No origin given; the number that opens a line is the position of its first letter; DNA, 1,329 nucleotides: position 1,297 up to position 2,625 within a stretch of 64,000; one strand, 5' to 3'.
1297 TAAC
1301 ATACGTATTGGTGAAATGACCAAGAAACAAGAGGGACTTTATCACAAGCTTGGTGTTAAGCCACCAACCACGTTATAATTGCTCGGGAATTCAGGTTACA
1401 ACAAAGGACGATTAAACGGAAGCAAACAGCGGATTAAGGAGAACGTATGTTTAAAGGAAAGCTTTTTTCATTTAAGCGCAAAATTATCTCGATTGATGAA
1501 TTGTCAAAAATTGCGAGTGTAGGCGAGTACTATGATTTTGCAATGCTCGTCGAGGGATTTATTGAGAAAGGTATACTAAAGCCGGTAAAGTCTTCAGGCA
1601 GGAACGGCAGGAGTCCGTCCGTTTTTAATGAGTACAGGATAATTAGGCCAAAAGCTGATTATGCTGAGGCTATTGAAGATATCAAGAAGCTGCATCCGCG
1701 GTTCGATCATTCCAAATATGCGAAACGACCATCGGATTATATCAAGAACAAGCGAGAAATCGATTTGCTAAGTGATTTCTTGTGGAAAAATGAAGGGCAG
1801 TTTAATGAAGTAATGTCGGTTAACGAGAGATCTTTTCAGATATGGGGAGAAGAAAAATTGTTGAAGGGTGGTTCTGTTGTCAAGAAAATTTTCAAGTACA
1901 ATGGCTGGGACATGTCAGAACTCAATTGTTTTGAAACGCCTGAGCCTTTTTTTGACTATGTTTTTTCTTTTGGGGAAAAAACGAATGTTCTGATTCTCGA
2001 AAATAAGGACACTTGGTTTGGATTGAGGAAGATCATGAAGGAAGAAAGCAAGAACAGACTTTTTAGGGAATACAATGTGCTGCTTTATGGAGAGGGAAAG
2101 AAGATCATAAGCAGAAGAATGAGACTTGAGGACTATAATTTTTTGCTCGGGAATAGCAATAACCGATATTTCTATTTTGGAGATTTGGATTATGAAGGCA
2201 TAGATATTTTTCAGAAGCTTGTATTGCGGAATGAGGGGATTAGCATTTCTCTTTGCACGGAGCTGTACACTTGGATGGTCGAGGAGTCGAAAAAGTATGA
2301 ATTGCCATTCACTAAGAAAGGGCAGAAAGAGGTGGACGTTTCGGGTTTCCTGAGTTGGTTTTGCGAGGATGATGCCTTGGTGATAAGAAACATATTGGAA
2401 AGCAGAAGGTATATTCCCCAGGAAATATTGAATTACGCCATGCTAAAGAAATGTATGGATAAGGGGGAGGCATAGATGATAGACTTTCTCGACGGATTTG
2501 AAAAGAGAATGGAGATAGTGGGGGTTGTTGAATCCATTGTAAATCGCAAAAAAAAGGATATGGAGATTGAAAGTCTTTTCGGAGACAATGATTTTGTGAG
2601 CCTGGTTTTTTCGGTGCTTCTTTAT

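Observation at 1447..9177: Permuted Wadjet-like SMC operon (Toprim, kleisin-like, KITE-like, 1465-aa SMC ATPase) next to an IS element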

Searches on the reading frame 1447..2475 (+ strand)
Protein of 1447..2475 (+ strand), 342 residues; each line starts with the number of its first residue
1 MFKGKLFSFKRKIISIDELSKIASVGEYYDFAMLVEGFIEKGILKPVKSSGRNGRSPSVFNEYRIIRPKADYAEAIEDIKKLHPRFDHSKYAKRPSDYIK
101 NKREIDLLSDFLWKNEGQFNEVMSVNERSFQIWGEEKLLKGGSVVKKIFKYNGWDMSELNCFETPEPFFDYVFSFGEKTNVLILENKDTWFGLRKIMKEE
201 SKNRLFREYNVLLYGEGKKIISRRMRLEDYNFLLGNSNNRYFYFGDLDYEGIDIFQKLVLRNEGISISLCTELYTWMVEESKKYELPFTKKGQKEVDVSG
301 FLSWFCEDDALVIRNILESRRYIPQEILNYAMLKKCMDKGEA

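Call 3: search_protein_families(library=pfam, proteins=[window:1447-2475:+], max_evalue=0.01)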
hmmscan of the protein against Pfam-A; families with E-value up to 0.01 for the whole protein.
window:1447-2475:+ (342 aa): 1 family
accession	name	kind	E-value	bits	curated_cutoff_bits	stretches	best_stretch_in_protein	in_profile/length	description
PF09983.15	JetD_C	-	0.0016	18.3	22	1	178-258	40-103/179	Wadjet protein JetD, C-terminal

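Call 4: search_protein_families(library=padloc, proteins=[window:1447-2475:+], max_evalue=0.01)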
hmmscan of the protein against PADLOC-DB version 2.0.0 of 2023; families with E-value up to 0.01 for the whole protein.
window:1447-2475:+ (342 aa): 10 families
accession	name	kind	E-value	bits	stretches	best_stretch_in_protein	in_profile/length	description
PDLC00592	JetD3|JetD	-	7.9e-93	309.5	1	5-339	7-344/346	DUF2239; DUF2220 domain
PDLC00591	JetD3|JetD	-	3.3e-62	208.8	1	19-335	33-348/350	DUF2239; DUF2220 domain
PDLC00594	JetD3|JetD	-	4.1e-23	80.3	1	101-335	116-336/345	DUF2239; DUF2220 domain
PDLC00593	JetD3|JetD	-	5.2e-09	33.8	1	118-281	140-295/347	DUF2239; DUF2220 domain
PDLC00533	JetD1|JetD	-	1.4e-05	22.3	1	179-259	268-339/409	DUF2220; DUF3322; DUF2399 domain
PDLC00520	JetD1|JetD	-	4.8e-05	20.5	1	180-267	238-308/398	DUF2220; DUF3322; DUF2399 domain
PDLC00527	JetD1|JetD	-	0.00011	19.4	1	221-258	276-313/387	DUF2220; DUF3322; DUF2399 domain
PDLC00531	JetD1|JetD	-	0.00091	16.8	1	220-328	126-232/234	DUF2220; DUF3322; DUF2399 domain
PDLC00524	JetD1|JetD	-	0.003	14.7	1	207-256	271-320/387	DUF2220; DUF3322; DUF2399 domain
PDLC00556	JetD2|JetD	-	0.005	14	1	234-329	330-417/430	DUF2220; DUF3322; DUF2399 domain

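Call 10: find_related_loci(query=window:1447-2475:+, collection=genome_contigs, flank=10000)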
Query window:1447-2475:+ (342 aa) in genome_contigs; peptide patterns used: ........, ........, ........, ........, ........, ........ (x = any residue, [..] = any of these).
416 stretches matched a pattern, but none encodes a relative of the query by tblastn (E <= 1e-3).

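Call 11: find_encoding_contigs(protein=window:1447-2475:+, flank=10000, max_places=6)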
Protein window:1447-2475:+ (342 aa): 1 contig read that carries it; 1 place shown.
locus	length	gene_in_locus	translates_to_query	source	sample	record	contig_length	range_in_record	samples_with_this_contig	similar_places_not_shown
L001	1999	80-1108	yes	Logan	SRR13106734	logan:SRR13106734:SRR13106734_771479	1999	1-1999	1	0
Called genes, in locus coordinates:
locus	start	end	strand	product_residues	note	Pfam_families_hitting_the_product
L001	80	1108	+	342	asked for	-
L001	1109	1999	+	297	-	?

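Call 12: find_homologous_proteins(query=window:1447-2475:+, max_evalue=0.00001)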
Query window:1447-2475:+ (342 aa): 1261 proteins with E <= 0.00001 among 3063 candidates; the best 120 are listed.
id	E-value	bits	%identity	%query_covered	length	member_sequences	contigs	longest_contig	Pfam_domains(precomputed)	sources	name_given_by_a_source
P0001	3.6e-227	771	100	100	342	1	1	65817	-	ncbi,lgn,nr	ncbi:MAG: hypothetical protein JJE29_01070 [Peptostreptococcaceae bacterium]|nr:hypothetical protein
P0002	4.1e-129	449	59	99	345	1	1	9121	PF09983.16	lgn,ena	-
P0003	3.8e-126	439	58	99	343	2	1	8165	-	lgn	-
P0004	9.6e-126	438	59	98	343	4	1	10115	-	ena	-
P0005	1.3e-125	437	57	99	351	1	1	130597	-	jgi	jgi:hypothetical protein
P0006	2.9e-124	433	57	100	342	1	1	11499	-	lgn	-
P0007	9.7e-124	431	57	100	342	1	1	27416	-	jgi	jgi:hypothetical protein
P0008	3.7e-123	429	57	100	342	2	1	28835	-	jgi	jgi:hypothetical protein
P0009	3.9e-123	429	58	99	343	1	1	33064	-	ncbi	-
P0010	7.5e-123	428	56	99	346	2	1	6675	PF09983.16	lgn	-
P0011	9.6e-122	424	57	99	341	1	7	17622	PF09983.16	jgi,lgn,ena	-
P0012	1.6e-121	424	57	99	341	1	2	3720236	-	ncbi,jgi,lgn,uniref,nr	ncbi:DUF2220 family protein [Metallumcola ferriviriculae]|uniref:DUF2220 family protein n=1 Tax=Meta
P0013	3.1e-121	423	57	99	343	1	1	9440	-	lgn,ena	-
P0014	5.8e-121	422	56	100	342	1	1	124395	-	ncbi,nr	ncbi:hypothetical protein CN481_15795 [Bacillus sp. AFS006103]|nr:hypothetical protein CN481_15795 [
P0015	6.6e-121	422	57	100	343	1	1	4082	PF09983.16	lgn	-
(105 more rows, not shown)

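Call 14: find_related_loci(query=A1, collection=genome_contigs, flank=10000)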
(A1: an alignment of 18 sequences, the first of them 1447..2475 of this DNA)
Query A1 (342 aa) in genome_contigs; peptide patterns used: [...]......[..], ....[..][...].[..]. (x = any residue, [..] = any of these).
278 stretches matched a pattern; 237 encode a relative of the query (tblastn E <= 1e-3); the best 80 are kept; 80 distinct loci.
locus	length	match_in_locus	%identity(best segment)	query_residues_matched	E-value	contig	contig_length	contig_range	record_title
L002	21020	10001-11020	58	3-342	1e-126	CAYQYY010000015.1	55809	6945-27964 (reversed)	MAG TPA_asm: uncultured Clostridia bacterium isolate binchicken_co104_62 genome assembly, contig: NODE_458_length_55809_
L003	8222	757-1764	59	3-338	4e-126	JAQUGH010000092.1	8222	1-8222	MAG: Clostridia bacterium isolate STCSWMC_22 NODE_28085_length_8222_cov_5.515874_ST_CSWMC, whole genome shotgun sequence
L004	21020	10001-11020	55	1-340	4e-125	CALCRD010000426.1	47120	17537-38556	MAG TPA_asm: uncultured Bacillus sp. isolate SRR1561991_bin.107_CONCOCT_v1.1_MAG genome assembly, contig: ERZ724030.562,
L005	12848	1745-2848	53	2-340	2e-122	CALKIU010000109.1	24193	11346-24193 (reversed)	MAG TPA_asm: uncultured Bacillaceae bacterium isolate SRR6713633_bin.46_CONCOCT_v1.1_MAG genome assembly, contig: ERZ794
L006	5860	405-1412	56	3-338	3e-121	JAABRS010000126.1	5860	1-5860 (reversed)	MAG: Clostridia bacterium isolate S08.Bin039 Scaffold_124, whole genome shotgun sequence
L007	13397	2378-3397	53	2-341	9e-119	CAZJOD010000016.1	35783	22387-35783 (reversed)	MAG TPA_asm: uncultured Clostridiaceae bacterium isolate SRP241326_co2_352 genome assembly, contig: NODE_1830_length_357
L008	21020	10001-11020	55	2-342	1e-117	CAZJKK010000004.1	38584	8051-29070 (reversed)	MAG TPA_asm: uncultured Clostridia bacterium isolate SRP263991_co7_562 genome assembly, contig: NODE_1218_length_38584_c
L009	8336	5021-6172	50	2-340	3e-117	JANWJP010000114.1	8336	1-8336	MAG: Robertmurraya sp. isolate CRAIB_MAG70 c_000000057589, whole genome shotgun sequence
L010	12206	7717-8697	57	14-340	6e-117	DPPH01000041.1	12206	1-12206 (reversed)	MAG TPA_asm: Clostridiales bacterium isolate UBA8670 contig_1634, whole genome shotgun sequence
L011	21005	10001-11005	45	5-337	1e-87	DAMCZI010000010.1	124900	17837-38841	MAG TPA_asm: Clostridiaceae bacterium isolate CTOTU50225 NODE_20_length_124900_cov_6.151820, whole genome shotgun sequen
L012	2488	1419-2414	45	9-337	6e-87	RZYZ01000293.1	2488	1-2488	MAG: Clostridia bacterium isolate INTA.AUR.035 contig-100_25491, whole genome shotgun sequence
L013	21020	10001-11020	45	1-341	3e-84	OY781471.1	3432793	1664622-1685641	MAG: Tissierellales bacterium isolate f5db3f26-e30e-4500-98bb-a46faba182b7 genome assembly, chromosome: 1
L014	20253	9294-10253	47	26-341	1e-83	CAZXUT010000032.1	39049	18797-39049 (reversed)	MAG TPA_asm: uncultured Proteiniclasticum sp. isolate binchicken_co168_287 genome assembly, contig: NODE_1759_length_390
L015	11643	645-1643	43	8-337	3e-81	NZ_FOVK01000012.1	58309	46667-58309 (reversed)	Proteiniclasticum ruminis strain ML2, whole genome shotgun sequence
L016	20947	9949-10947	43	8-337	3e-81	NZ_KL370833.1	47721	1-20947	Proteiniclasticum ruminis DSM 24773 T487DRAFT_scaffold00012.12, whole genome shotgun sequence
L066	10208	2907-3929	38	4-337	3e-63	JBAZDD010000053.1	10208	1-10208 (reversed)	MAG: Candidatus Muiribacteriota bacterium isolate SO_2017_LW2_90 scaffold_14222_c1_LW138R_2017, whole genome shotgun seq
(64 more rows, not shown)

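Call 18: search_solved_structures(query=window:1447-2475:+, max_evalue=1, show_alignments=2)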
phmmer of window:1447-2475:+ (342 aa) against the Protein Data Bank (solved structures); distinct sequences matched with E-value up to 1: 1.
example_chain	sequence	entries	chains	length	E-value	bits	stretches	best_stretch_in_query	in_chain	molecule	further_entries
2fb6_A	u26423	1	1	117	0.52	12.6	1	176-227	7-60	conserved hypothetical protein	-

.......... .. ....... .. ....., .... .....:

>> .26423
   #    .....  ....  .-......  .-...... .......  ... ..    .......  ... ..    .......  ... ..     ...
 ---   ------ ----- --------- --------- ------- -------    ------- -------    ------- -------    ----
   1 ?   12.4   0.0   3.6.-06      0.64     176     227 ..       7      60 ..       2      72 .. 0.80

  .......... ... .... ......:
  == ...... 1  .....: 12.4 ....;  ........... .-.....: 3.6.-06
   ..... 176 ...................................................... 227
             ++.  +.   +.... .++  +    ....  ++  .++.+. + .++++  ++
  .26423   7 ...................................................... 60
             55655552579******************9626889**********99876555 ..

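Call 28: search_solved_structures(query=A1, max_evalue=10, show_alignments=2)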
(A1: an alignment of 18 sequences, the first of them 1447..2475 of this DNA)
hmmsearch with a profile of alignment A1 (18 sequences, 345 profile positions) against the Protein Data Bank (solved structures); distinct sequences matched with E-value up to 10: 0.

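Call 43: search_protein_families(library=ncbifam, proteins=[window:1447-2475:+], max_evalue=0.001)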
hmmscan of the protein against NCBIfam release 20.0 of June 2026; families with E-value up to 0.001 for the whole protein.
window:1447-2475:+ (342 aa): 0 families

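Call 44: search_dna_similar(query=window:1447-2475:+, collection=plasmids, mode=protein, max_rows=15)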
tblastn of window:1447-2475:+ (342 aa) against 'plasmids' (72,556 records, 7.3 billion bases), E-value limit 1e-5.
Records with a match: 3; places in all: 3; records where one place covers at least 80% of the query: 2.
Best place of each record, by identity: <60% 3.
By first word of the organism name: Clostridium 1; Pontibacillus 1; Collinsella 1.
By predicted mobility (MOB-suite, as given by PLSDB): non-mobilizable 3.
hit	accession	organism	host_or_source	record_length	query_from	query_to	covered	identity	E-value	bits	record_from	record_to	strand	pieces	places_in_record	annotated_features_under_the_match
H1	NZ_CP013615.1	Clostridium perfringens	canine,Pure culture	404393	6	334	96%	35.2%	3e-46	175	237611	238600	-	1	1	Wadjet anti-phage system protein JetD domain-containing protein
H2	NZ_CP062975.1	Pontibacillus sp. ALD_SL1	mangrove mud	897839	6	339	98%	27.4%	1e-16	88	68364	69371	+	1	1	Wadjet anti-phage system protein JetD domain-containing protein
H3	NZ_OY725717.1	Collinsella aerofaciens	-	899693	78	331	74%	26.8%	3e-10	69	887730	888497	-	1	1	hypothetical protein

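Call 45: get_annotated_region(hit=H1, flank=9000)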
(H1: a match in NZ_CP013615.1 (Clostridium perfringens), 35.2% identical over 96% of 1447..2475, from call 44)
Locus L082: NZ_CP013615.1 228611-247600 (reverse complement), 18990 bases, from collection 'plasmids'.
description: Clostridium perfringens strain JP838 plasmid pJFP838A, complete sequence
organism: Clostridium perfringens (NCBI taxid 1502)
taxonomy: Bacteria; Bacillota; Clostridia; Eubacteriales; Clostridiaceae; Clostridium; Clostridium perfringens
host: -; source: canine,Pure culture; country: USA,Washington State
typing (MOB-suite, as given by PLSDB): non-mobilizable
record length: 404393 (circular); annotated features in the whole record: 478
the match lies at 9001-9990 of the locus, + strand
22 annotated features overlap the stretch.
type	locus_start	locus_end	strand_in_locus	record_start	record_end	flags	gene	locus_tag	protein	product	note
CDS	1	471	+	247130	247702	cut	-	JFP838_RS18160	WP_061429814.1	hypothetical protein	-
CDS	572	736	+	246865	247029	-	-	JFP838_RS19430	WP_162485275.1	hypothetical protein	-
CDS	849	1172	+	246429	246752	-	-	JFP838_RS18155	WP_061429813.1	leucine-rich repeat domain-containing protein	-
CDS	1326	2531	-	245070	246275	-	-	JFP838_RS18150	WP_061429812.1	hypothetical protein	-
CDS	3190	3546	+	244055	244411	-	-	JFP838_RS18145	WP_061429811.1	aminoacyl-tRNA hydrolase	-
CDS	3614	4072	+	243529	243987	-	-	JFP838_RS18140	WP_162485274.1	hypothetical protein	-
CDS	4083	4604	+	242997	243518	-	-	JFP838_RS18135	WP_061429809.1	hypothetical protein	-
CDS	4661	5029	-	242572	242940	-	-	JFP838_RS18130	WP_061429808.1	hypothetical protein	-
CDS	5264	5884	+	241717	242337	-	-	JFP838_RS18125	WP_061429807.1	ribonuclease H family protein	-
CDS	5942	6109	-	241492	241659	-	-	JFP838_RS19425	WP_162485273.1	hypothetical protein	-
CDS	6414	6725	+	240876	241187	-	-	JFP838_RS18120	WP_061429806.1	hypothetical protein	-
CDS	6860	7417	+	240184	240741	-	-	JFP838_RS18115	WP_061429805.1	SprT-like domain-containing protein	-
CDS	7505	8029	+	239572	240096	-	-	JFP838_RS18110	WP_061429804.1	dual specificity protein phosphatase family protein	-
CDS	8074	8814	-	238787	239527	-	-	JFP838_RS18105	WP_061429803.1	hypothetical protein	-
CDS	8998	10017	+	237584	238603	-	-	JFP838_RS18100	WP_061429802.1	Wadjet anti-phage system protein JetD domain-containing protein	-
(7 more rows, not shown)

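Call 54: search_protein_families(library=pfam, alignment_id=A1, max_evalue=0.01)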
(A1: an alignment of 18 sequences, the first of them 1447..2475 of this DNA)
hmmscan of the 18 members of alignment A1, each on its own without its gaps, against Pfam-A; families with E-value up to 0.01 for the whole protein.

A. member 1, window:1447-2475:+ (342 aa): 1 family
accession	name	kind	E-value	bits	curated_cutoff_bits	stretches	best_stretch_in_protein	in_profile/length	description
PF09983.15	JetD_C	-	0.0016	18.3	22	1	178-258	40-103/179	Wadjet protein JetD, C-terminal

B. families by the number of members that match (of 18 scanned): 2 families
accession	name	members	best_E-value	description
PF09983.15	JetD_C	18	5.5e-09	Wadjet protein JetD, C-terminal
PF09664.16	DUF2399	1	0.0033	Protein of unknown function C-terminus (DUF2399)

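Call 82: search_protein_families(library=pfam, proteins=[L066:5736-6881:+, L066:6848-7576:+, L066:8340-9173:+, L066:9198-9530:+], max_evalue=0.01)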
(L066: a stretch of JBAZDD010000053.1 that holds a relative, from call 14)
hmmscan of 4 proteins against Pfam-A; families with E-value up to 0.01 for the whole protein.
L066:5736-6881:+ (381 aa): 6 families
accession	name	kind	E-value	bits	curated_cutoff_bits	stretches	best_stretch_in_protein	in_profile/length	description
PF13304.12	AAA_21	-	6e-24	86.1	27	1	33-330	1-304/304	AAA domain, putative AbiEii toxin, Type IV TA system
PF02463.25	SMC_N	-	5e-13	49.4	40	1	8-335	2-206/220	RecF/RecN/SMC N terminal domain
PF13175.12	AAA_15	-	5.8e-13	49.6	32.1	2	265-329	302-374/374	AAA ATPase domain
PF13476.12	AAA_23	-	8.3e-07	30.3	27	1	10-224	1-171/201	AAA domain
PF00005.33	ABC_tran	-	0.00011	23.3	25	0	260-294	105-135/137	ABC transporter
PF11398.14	DUF2813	-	0.00012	22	21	0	288-343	286-341/372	Protein of unknown function (DUF2813)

L066:6848-7576:+ (242 aa): 1 family
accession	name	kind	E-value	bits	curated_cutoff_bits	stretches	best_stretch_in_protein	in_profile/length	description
PF14103.11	DUF4276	-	1.6e-53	182.2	30.2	1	20-237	1-191/192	Domain of unknown function (DUF4276)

L066:8340-9173:+ (277 aa): 2 families
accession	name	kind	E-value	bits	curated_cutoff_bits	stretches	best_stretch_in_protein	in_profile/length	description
PF02518.31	HATPase_c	-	9.9e-05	23.2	26.4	1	137-235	5-93/111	Histidine kinase-, DNA gyrase B-, and HSP90-like ATPase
PF13581.12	HATPase_c_2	-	0.0029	18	27.4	1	132-223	26-107/127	Histidine kinase-like ATPase domain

L066:9198-9530:+ (110 aa): 2 families
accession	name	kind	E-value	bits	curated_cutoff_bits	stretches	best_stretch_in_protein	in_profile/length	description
PF01740.26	STAS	-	0.0028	17.8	22.6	1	34-89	34-89/106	STAS domain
PF09153.16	MGMT_N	-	0.0075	16.8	22.1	1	21-91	5-74/90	Methylated DNA-protein cysteine methyltransferase, N-terminal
